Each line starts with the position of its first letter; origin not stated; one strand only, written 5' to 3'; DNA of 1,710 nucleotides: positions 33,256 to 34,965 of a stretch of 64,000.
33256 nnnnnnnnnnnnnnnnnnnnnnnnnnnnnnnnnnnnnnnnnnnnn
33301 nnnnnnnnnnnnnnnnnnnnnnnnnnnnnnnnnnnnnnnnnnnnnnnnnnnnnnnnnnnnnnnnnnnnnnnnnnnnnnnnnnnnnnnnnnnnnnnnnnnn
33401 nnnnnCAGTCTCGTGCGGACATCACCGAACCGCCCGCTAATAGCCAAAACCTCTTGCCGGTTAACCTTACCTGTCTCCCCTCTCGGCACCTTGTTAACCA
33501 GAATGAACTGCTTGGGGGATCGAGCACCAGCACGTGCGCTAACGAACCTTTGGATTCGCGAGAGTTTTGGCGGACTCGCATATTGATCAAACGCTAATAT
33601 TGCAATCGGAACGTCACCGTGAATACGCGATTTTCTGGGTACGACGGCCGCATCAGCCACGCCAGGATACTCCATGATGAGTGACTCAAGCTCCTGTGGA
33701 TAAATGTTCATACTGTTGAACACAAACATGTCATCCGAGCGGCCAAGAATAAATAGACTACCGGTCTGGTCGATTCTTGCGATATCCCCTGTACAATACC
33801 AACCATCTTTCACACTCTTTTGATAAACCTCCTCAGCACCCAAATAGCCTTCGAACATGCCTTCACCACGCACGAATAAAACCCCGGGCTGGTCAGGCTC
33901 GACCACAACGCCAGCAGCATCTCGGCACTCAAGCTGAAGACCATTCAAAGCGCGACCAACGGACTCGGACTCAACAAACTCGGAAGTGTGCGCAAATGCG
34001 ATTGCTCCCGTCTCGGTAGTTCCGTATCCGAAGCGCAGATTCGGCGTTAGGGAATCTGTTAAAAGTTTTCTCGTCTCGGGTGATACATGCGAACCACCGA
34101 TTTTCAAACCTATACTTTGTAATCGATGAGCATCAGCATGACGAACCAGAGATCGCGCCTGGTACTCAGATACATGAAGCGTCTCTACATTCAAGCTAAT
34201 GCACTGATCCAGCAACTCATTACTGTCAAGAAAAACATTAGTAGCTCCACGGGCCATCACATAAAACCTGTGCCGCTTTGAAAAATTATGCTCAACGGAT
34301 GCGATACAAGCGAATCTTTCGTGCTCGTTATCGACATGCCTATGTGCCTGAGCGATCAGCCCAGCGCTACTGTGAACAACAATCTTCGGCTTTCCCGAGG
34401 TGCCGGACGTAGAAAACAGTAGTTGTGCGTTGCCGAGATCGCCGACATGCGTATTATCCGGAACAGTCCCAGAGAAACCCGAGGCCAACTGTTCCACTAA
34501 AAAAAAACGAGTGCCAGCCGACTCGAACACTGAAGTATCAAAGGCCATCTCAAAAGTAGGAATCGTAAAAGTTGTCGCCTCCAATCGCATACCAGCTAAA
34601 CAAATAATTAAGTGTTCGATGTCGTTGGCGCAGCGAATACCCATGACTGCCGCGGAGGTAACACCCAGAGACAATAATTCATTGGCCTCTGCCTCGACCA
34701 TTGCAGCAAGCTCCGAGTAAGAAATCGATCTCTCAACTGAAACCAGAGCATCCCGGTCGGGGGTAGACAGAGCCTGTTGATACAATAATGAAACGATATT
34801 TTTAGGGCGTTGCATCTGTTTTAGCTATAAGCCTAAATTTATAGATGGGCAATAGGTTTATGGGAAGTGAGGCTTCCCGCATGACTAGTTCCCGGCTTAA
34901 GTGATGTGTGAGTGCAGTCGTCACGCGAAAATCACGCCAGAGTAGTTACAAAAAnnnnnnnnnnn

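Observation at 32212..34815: Stand-alone adenylation - carrier - alpha/beta-hydrolase tridomain protein in an LPS/phosphonate context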

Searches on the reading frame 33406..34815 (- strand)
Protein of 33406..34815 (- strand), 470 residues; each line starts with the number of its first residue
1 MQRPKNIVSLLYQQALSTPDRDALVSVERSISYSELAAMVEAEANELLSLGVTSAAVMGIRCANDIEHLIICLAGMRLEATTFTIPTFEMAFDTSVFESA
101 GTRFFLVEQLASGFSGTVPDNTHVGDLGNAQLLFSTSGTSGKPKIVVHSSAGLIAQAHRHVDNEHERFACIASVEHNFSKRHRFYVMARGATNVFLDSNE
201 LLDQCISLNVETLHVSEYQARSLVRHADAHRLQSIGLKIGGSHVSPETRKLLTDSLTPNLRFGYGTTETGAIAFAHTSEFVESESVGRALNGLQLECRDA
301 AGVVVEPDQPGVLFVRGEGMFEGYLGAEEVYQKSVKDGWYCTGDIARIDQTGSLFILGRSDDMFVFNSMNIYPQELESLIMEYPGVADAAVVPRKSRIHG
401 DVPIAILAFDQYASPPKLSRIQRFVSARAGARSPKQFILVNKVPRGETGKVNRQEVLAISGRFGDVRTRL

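Call 37: search_solved_structures(query=window:33406-34815:-, max_evalue=1e-10, show_alignments=2)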
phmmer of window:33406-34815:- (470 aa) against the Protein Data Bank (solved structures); distinct sequences matched with E-value up to 1e-10: 124 (the best 60 are shown).
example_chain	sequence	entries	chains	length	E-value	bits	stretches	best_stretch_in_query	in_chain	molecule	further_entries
5x8f_A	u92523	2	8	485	2.4e-28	102.5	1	132-456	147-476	2-succinylbenzoate--CoA ligase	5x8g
5buq_A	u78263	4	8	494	2.2e-27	99.3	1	132-456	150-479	2-succinylbenzoate--CoA ligase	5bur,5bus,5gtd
5bsw_A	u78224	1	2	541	1.4e-26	96.6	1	136-458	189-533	4-coumarate--CoA ligase 2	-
5u95_A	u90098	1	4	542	4.1e-26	95.1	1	136-458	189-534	4-coumarate--CoA ligase 2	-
5bsm_A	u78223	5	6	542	4.4e-26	95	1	136-458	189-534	4-coumarate--CoA ligase 2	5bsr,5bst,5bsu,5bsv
3a9u_A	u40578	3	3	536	5.8e-26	94.6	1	135-455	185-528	4-coumarate--CoA ligase | 4-coumarate:CoA ligase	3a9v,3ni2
3r44_A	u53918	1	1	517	1.1e-24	90.4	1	262-453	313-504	fatty acyl CoA synthetase FADD13 (FATTY-ACYL-CoA SYNTHETASE)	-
7kyd_A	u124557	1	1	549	2.7e-24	89.1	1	227-454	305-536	Long-chain fatty-acyl-CoA synthetase CG6178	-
3tsy_A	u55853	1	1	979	7.7e-24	87.6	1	133-458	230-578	Fusion Protein 4-coumarate--CoA ligase 1, Resveratrol synthase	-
6k4c_A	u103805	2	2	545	1.4e-23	86.7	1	178-456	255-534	Ancestral luciferase AncLamp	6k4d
4fuq_A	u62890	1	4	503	1.2e-22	83.7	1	208-454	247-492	Malonyl CoA synthetase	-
4gxq_A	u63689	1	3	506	2.3e-22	82.8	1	208-454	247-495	Malonyl CoA synthetase, Benzoate-CoA ligase Chimeric protein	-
5wm2_A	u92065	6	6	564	4e-22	82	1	126-456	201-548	Salicylate-AMP ligase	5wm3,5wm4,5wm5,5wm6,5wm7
4fut_A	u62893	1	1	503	7.7e-22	81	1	208-454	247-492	Malonyl CoA synthetase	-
4gxr_A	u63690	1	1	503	1.2e-21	80.4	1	208-454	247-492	Malonyl CoA synthetase, Benzoate-CoA ligase Chimeric protein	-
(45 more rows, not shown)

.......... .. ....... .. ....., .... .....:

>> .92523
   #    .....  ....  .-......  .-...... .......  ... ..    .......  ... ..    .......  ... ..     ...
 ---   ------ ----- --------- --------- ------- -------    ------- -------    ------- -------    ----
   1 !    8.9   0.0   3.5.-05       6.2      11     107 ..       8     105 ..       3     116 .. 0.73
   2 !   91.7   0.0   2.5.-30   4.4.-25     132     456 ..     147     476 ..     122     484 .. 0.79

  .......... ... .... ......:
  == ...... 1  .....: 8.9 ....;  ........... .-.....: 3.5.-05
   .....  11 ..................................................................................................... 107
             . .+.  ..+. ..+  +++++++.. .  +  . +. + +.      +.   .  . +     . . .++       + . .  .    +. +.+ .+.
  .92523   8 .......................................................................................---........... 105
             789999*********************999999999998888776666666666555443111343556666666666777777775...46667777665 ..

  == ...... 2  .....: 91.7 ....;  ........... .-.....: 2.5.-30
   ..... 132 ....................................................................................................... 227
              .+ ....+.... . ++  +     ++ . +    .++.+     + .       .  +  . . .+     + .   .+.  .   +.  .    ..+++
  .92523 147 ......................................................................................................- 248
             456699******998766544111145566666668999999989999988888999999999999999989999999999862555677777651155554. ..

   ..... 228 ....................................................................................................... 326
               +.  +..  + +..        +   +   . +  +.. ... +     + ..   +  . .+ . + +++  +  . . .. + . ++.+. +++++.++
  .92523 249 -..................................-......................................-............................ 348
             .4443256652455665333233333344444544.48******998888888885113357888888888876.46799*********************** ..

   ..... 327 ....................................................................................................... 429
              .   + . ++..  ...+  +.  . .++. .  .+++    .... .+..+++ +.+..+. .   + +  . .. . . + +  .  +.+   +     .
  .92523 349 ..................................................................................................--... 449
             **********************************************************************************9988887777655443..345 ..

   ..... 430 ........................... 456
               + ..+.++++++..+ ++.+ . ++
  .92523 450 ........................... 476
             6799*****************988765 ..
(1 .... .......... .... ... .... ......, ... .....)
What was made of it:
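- On NRPS amino-acid adenylation domain (including DltA/AlmE type): The HMMER alignment to MenE places His176 at the 'plfH' position (call 37).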
